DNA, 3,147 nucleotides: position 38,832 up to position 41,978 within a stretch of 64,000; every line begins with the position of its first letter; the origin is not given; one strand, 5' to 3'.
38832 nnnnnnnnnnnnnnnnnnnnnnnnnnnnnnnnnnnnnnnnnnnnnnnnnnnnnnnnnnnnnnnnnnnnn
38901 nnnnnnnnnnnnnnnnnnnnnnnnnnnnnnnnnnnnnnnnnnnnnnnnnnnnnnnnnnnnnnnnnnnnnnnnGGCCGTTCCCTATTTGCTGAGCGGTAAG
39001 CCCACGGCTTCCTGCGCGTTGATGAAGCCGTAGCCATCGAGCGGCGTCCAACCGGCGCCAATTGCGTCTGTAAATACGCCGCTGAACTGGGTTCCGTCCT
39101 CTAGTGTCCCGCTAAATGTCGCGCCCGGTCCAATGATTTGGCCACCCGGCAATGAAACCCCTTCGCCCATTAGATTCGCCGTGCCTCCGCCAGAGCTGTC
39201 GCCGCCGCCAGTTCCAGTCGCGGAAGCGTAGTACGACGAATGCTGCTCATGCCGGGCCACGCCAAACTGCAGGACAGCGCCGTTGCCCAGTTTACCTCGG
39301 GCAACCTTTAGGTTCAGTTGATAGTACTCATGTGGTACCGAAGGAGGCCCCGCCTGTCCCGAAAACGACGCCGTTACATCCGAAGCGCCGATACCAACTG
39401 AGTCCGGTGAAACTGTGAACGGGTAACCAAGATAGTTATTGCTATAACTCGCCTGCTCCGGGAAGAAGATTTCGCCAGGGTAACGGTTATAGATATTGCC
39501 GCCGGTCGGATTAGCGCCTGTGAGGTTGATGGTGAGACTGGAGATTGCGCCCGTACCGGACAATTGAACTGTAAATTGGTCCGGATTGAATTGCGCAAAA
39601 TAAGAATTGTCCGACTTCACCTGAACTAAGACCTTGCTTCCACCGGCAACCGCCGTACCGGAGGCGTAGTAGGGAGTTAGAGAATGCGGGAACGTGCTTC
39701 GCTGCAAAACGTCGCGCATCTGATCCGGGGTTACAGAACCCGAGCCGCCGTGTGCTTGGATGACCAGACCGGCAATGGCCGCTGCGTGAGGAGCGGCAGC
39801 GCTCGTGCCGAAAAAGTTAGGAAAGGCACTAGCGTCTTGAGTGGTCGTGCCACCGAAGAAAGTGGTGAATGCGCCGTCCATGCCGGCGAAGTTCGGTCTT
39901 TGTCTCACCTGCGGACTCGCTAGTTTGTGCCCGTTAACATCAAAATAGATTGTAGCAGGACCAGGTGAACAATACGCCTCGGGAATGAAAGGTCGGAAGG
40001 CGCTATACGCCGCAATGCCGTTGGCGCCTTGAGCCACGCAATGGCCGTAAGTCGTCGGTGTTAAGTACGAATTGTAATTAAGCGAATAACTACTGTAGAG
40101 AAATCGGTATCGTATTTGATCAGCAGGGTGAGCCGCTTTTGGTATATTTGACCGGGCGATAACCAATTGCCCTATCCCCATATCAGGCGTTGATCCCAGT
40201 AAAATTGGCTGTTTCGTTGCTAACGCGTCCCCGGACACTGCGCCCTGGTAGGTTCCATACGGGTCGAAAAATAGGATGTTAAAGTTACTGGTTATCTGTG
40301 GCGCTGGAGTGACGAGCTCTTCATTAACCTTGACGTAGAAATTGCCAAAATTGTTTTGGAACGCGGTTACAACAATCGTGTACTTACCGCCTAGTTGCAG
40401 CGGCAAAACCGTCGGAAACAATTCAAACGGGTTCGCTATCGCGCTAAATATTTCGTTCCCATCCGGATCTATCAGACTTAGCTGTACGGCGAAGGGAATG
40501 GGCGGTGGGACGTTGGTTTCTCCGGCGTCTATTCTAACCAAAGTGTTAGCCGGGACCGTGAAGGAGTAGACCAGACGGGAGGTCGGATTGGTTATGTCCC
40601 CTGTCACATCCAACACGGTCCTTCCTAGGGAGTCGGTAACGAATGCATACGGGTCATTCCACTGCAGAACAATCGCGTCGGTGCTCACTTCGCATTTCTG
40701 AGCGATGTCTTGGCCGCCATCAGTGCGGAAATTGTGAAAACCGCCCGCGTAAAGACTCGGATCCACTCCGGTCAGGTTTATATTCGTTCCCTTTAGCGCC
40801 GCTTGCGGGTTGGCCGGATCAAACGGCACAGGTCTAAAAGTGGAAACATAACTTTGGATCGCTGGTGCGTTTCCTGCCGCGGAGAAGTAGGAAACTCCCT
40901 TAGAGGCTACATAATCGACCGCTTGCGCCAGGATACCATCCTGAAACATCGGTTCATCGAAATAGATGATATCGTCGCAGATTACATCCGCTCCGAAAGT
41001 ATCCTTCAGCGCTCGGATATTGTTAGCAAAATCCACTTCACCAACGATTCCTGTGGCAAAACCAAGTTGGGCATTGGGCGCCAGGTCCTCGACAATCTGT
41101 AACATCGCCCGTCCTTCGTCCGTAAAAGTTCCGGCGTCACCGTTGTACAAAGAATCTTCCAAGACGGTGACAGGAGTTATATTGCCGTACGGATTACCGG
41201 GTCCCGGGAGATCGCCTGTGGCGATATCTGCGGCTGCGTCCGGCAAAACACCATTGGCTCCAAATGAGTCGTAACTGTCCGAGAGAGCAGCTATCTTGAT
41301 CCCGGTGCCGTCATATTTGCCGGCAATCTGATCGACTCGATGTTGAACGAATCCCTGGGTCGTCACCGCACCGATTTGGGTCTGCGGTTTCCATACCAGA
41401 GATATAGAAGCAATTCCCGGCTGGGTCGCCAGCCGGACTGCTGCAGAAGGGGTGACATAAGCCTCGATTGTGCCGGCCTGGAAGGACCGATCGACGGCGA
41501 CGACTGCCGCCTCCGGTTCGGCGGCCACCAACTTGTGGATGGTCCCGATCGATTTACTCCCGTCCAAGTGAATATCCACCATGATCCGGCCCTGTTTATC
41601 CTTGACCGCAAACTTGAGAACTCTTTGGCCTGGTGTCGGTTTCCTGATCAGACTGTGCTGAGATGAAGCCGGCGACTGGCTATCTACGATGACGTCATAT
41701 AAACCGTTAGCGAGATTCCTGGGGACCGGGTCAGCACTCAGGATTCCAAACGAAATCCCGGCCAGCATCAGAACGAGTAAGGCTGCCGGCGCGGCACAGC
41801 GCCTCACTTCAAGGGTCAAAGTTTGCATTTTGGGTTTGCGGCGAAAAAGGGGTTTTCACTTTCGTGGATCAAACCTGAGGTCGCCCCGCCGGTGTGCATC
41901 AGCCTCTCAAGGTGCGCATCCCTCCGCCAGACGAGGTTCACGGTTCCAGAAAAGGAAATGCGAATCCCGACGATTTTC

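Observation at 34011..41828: Three-peptidase operon whose two S8-like members have no histidine where the catalytic His should be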

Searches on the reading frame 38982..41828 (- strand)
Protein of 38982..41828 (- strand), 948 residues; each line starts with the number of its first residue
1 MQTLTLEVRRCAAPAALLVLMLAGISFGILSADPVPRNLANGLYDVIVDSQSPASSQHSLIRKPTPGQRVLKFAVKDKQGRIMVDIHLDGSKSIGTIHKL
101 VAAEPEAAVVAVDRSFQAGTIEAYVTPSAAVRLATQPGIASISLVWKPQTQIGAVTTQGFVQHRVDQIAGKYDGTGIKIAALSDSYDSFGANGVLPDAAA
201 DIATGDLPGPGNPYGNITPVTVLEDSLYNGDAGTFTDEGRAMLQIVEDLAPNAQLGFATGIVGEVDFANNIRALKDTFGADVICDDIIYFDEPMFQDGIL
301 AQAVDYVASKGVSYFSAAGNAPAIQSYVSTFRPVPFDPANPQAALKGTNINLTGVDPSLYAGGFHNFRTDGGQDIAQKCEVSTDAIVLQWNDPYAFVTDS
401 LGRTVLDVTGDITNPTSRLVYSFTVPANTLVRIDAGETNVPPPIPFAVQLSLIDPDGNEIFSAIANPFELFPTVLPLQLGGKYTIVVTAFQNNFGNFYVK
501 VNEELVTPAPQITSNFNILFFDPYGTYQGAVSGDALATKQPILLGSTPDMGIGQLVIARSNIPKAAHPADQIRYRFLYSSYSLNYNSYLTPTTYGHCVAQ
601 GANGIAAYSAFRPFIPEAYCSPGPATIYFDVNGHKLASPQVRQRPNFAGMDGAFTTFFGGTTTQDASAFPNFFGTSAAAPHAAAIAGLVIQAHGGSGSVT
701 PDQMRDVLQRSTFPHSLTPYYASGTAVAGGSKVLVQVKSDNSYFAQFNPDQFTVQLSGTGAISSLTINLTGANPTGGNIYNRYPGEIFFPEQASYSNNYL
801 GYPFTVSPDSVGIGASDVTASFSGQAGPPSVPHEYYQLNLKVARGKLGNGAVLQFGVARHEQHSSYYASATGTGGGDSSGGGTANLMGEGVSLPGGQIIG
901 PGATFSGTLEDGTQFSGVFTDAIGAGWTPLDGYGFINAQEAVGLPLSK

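Call 3: search_protein_families(library=pfam, proteins=[window:38982-41828:-], max_evalue=0.1)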
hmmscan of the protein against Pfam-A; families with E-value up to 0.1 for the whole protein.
window:38982-41828:- (948 aa): 2 families
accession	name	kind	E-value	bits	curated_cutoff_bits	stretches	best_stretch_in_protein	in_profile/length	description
PF00082.27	Peptidase_S8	-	1.1e-07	31.9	21.8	1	660-712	224-273/288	Subtilase family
PF04151.21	PPC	-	0.0011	20.2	25.9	1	419-468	3-46/70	Bacterial pre-peptidase C-terminal domain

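Call 5: search_solved_structures(query=window:38982-41828:-, max_evalue=1, show_alignments=3)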
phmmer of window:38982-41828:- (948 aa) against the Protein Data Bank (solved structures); distinct sequences matched with E-value up to 1: 9.
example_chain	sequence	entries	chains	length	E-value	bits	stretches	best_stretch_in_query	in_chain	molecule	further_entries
5yl7_A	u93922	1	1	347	9.7e-05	23.6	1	646-728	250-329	Pseudoalteromonas arctica PAMC 21717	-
3lpd_A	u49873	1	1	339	0.00058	21.1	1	654-719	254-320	Acidic extracellular subtilisin-like protease AprV2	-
3lpa_A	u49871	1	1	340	0.00058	21.1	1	654-724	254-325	Acidic extracellular subtilisin-like protease AprV2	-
3lpc_A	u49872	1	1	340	0.00058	21.1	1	654-724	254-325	AprB2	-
7w2a_A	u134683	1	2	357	0.00084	20.5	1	598-717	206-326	Peptidase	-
3ti9_A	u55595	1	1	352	0.0043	18.2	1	666-713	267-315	Serine protease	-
3b8h_B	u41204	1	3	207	0.28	12.2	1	816-908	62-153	Exotoxin A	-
6kxs_J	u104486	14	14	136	0.94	10.4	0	377-490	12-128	Immunoglobulin J chain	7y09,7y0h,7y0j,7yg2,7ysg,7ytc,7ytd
6ue7_D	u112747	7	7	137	0.96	10.4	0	377-490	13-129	Immunoglobulin J chain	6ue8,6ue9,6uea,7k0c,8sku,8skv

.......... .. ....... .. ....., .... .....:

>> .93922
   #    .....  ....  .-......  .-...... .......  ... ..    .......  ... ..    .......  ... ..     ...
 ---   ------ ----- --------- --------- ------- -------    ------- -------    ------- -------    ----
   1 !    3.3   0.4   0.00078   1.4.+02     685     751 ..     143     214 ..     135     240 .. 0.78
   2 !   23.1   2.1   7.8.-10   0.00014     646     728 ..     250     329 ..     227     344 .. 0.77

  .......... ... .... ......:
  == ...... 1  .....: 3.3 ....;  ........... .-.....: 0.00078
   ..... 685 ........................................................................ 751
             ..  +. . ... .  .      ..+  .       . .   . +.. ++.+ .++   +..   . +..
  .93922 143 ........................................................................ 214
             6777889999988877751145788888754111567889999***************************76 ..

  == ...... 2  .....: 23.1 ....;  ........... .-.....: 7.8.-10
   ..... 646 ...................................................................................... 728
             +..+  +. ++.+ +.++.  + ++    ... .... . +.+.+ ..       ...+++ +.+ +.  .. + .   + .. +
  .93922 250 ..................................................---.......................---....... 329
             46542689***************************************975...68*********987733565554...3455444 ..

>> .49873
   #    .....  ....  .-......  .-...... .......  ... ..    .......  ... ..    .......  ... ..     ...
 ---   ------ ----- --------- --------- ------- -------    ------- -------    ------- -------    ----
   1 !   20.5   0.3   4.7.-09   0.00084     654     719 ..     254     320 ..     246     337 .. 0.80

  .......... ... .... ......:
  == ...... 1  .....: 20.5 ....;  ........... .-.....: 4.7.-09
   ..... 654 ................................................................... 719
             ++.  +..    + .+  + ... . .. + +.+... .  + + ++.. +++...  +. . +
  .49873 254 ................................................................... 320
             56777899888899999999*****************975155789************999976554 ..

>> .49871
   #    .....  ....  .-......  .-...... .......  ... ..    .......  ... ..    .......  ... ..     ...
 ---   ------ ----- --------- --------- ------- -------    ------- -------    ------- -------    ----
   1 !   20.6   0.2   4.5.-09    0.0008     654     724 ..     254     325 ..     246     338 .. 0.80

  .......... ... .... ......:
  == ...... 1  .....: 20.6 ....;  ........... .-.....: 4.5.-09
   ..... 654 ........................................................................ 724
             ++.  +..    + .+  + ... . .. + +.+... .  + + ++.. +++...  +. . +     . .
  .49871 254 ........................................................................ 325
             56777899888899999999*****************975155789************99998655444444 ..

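Call 6: find_homologous_proteins(query=window:38982-41828:-, max_evalue=0.001)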
Query window:38982-41828:- (948 aa): 2379 proteins with E <= 0.001 among 8000 candidates; the best 120 are listed.
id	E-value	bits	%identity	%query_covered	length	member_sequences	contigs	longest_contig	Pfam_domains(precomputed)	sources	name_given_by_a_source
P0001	0.0e+0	2120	100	100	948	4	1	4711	PF00082.28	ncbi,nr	ncbi:MAG: S8 family serine peptidase [Verrucomicrobia bacterium]|nr:S8 family serine peptidase [Verr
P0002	0.0e+0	1738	80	100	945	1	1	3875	PF00082.28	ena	-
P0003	0.0e+0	1680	78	100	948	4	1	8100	PF00082.28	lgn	-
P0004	0.0e+0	1671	78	100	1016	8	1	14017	PF00082.28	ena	-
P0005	0.0e+0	1557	74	100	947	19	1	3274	PF00082.28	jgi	jgi:hypothetical protein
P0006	0.0e+0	1476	71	100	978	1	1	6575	PF00082.28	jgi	jgi:hypothetical protein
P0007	0.0e+0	1470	70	100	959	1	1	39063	PF00082.28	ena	-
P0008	0.0e+0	1269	64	100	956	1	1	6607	PF00082.28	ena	-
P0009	0.0e+0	1246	62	100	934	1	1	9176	PF00082.28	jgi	jgi:hypothetical protein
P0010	0.0e+0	1242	62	100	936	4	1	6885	PF00082.28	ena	-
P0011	0.0e+0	1238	62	100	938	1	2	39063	PF00082.28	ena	-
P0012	0.0e+0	1237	62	100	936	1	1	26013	PF00082.28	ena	-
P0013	0.0e+0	1225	61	100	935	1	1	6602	PF00082.28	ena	-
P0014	0.0e+0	1214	61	100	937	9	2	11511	PF00082.28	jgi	jgi:hypothetical protein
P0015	0.0e+0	1173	58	100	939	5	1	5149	PF00082.28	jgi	jgi:hypothetical protein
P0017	6.3e-288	976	72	66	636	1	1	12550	PF00082.28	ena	-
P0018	9.6e-275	932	62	74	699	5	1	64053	PF00082.28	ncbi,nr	ncbi:MAG: S8 family serine peptidase [Verrucomicrobia bacterium]|nr:S8 family serine peptidase [Verr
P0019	4.7e-274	930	63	75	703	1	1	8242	PF00082.28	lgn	-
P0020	9.2e-263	893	49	99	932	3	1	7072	PF04151.22,PF00082.28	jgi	jgi:hypothetical protein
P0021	6.8e-257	873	49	96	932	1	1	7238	PF04151.22,PF00082.28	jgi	jgi:hypothetical protein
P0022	6.9e-241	820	47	96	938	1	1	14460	PF00082.28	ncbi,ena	-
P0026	8.3e-216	737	47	96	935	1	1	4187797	PF04151.22,PF00082.28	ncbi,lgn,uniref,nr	ncbi:S8 family serine peptidase [Anthocerotibacter panamensis]|uniref:S8 family serine peptidase n=1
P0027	6.6e-210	718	44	99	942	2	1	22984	PF00082.28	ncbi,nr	ncbi:MAG: S8 family serine peptidase [Pseudomonadota bacterium]|nr:S8 family serine peptidase [Pseud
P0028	4.4e-208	712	44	96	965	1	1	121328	PF00082.28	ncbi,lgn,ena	-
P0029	5.2e-208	711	44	97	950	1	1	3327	PF00082.28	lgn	-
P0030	3.9e-207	708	44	100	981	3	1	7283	PF04151.22,PF00082.28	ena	-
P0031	3.1e-206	705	46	92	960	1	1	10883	PF04151.22,PF00082.28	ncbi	-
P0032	1.4e-204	700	44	97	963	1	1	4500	PF00082.28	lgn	-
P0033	2.4e-204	699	43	96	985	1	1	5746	PF00082.28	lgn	-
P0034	2.7e-203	696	44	97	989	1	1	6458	PF00082.28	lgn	-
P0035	1.8e-202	693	43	99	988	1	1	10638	PF04151.22,PF00082.28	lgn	-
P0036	2.2e-202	693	44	96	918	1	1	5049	PF00082.28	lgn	-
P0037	8.9e-202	691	46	92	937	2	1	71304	PF04151.22,PF00082.28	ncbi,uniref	ncbi:S8 family serine peptidase [Aquabacterium sp.]|uniref:S8 family serine peptidase n=1 Tax=Aquaba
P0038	1.2e-201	690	42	100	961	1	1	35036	PF04151.22,PF00082.28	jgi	jgi:hypothetical protein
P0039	1.4e-201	690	44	99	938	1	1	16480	PF00082.28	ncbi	-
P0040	1.8e-201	690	44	98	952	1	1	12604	PF00082.28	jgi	-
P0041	5.7e-201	688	44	96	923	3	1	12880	PF04151.22,PF00082.28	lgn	-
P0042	6.9e-201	688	44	99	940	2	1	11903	PF00082.28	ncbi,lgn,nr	ncbi:MAG: S8 family serine peptidase [Anaerolineae bacterium]|nr:S8 family serine peptidase [Gloeoba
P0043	9.5e-201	687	42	97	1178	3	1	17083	PF04151.22,PF00082.28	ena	-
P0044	1.3e-200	687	44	97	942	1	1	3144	PF00082.28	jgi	jgi:hypothetical protein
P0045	1.4e-200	687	46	91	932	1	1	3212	PF04151.22,PF00082.28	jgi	jgi:hypothetical protein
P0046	2.3e-200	686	44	99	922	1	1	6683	PF04151.22,PF00082.28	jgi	jgi:hypothetical protein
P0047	4.4e-200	685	44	97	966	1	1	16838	PF00082.28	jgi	jgi:Subtilase family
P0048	5.7e-200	685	42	100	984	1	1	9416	PF04151.22,PF00082.28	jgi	jgi:Subtilase family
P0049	9.3e-200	684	44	97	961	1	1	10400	PF00082.28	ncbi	-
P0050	9.8e-200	684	44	98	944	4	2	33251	PF04151.22,PF00082.28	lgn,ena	-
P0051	2.3e-199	683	44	100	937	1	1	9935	PF00082.28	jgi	-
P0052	2.7e-199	682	43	98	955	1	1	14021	PF00082.28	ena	-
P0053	4.7e-199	682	44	99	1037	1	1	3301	PF04151.22,PF00082.28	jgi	jgi:hypothetical protein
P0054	7.5e-199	681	45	92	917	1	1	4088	PF00082.28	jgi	jgi:hypothetical protein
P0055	7.6e-199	681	43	99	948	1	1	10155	PF00082.28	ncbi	-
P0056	7.9e-199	681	43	99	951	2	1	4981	PF04151.22,PF00082.28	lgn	-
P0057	1.0e-198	681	45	91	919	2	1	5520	PF00082.28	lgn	-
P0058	1.4e-198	680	43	99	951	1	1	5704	PF04151.22,PF00082.28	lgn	-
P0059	1.8e-198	680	43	97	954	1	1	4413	PF04151.22,PF00082.28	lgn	-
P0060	2.7e-198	679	43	100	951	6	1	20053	PF04151.22,PF00082.28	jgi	-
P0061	2.9e-198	679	43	99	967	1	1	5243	PF00082.28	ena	-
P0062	3.6e-198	679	44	96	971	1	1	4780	PF00082.28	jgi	jgi:hypothetical protein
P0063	1.0e-197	677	45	96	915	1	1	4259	PF00082.28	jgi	jgi:hypothetical protein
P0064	1.9e-197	676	43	99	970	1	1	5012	PF00082.28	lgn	-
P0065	2.1e-197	676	43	96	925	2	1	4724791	PF04151.22,PF00082.28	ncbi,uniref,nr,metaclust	ncbi:S8 family serine peptidase [Gloeobacter kilaueensis]|uniref:Uncharacterized protein n=1 Tax=Glo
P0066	2.4e-197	676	42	99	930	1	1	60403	PF00082.28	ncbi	-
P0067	2.4e-197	676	42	100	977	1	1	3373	PF00082.28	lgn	-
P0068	2.5e-197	676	43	97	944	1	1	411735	PF00082.28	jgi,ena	-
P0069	4.2e-197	675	43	97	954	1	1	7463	PF00082.28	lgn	-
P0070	4.2e-197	675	44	97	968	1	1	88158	PF00082.28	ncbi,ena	-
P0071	8.7e-197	674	43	98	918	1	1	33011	PF00082.28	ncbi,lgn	-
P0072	2.1e-196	673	43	96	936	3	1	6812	PF00082.28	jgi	jgi:hypothetical protein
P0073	2.2e-196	673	42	99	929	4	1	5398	PF04151.22,PF00082.28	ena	-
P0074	2.3e-196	673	42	100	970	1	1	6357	PF00082.28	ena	-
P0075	2.5e-196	673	43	97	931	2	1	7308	PF00082.28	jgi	jgi:hypothetical protein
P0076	3.5e-196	672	43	98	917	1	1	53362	PF00082.28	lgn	-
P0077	6.1e-196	671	43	99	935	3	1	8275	PF04151.22,PF00082.28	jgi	jgi:hypothetical protein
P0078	9.0e-196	671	43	99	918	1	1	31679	PF04151.22,PF00082.28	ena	-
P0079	9.3e-196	671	42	97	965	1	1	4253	PF04151.22,PF00082.28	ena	-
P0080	1.2e-195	670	44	92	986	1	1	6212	PF00082.28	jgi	jgi:hypothetical protein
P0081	1.3e-195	670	44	99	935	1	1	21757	PF04151.22,PF00082.28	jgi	jgi:hypothetical protein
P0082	1.4e-195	670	44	98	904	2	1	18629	PF00082.28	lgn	-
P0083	1.4e-195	670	44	98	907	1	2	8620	PF04151.22,PF00082.28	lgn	-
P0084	1.5e-195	670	43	99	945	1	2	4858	PF00082.28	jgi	jgi:hypothetical protein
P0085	1.5e-195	670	42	99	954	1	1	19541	PF00082.28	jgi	jgi:Subtilase family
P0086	1.8e-195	670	43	99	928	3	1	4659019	PF04151.22,PF00082.28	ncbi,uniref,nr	ncbi:S8 family serine peptidase [Gloeobacter violaceus]|uniref:Glr3160 protein n=1 Tax=Gloeobacter v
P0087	2.0e-195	670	43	99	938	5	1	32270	PF00082.28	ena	-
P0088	2.6e-195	669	43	97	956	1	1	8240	PF04151.22,PF00082.28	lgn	-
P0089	2.7e-195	669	43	99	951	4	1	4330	PF04151.22,PF00082.28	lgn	-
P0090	3.3e-195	669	43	99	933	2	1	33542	PF04151.22,PF00082.28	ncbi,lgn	-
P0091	3.9e-195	669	45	91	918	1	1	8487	PF04151.22,PF00082.28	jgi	jgi:hypothetical protein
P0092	4.5e-195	668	42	99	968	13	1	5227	PF00082.28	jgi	-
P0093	6.2e-195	668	43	99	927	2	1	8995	PF04151.22,PF00082.28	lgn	-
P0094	6.4e-195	668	43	99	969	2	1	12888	PF04151.22,PF00082.28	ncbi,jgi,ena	ncbi:MAG TPA: S8 family serine peptidase [Roseateles sp.]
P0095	6.8e-195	668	43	99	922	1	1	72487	PF00082.28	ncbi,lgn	-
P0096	9.5e-195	667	43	97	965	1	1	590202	PF04151.22,PF00082.28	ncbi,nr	ncbi:MAG: S8 family serine peptidase [Ideonella sp.]|nr:S8 family serine peptidase [Ideonella sp.]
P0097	1.2e-194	667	44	97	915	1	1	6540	PF00082.28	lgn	-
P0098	1.3e-194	667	44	92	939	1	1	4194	PF00082.28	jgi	jgi:hypothetical protein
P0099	1.3e-194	667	43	99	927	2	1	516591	PF00082.28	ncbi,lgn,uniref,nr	ncbi:S8 family serine peptidase [Steroidobacter sp. S1-65]|uniref:S8 family serine peptidase n=1 Tax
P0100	1.6e-194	667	45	91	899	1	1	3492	PF04151.22,PF00082.28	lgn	-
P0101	4.0e-194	665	44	96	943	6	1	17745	PF04151.22,PF00082.28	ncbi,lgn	-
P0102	6.0e-194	665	45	91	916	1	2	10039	PF04151.22,PF00082.28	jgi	jgi:hypothetical protein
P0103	7.2e-194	665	44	96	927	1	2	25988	PF04151.22,PF00082.28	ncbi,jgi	jgi:hypothetical protein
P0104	7.7e-194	664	42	98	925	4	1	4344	PF00082.28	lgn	-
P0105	7.8e-194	664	42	98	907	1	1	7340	PF00082.28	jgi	jgi:hypothetical protein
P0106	1.8e-193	663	44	93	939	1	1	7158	PF04151.22,PF00082.28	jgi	jgi:hypothetical protein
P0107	1.9e-193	663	43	99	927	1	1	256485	PF00082.28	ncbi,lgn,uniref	ncbi:MAG TPA: S8 family serine peptidase [Steroidobacter sp.]|uniref:S8 family serine peptidase n=1 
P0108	2.1e-193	663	43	99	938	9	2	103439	PF04151.22,PF00082.28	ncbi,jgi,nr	ncbi:MAG TPA: pre-peptidase C-terminal domain-containing protein [Opitutaceae bacterium]|nr:pre-pept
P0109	2.1e-193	663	44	91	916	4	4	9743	PF04151.22,PF00082.28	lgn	-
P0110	2.8e-193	663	43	97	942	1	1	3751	PF04151.22,PF00082.28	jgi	jgi:subtilase family protein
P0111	3.2e-193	662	43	99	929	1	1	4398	PF00082.28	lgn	-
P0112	3.4e-193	662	44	96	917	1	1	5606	PF04151.22,PF00082.28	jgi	jgi:hypothetical protein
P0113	3.5e-193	662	44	93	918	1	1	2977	PF04151.22,PF00082.28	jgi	jgi:hypothetical protein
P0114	4.1e-193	662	44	95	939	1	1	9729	PF04151.22,PF00082.28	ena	-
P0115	8.7e-193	661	43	99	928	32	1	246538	PF04151.22,PF00082.28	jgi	jgi:hypothetical protein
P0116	1.3e-192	660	42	99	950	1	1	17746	PF04151.22,PF00082.28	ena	-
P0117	1.7e-192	660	42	96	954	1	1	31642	PF00082.28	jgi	jgi:hypothetical protein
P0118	1.9e-192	660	41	100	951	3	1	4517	PF00082.28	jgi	-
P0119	1.9e-192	660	43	96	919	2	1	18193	PF00082.28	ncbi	-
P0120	2.1e-192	660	44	98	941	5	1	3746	PF00082.28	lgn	-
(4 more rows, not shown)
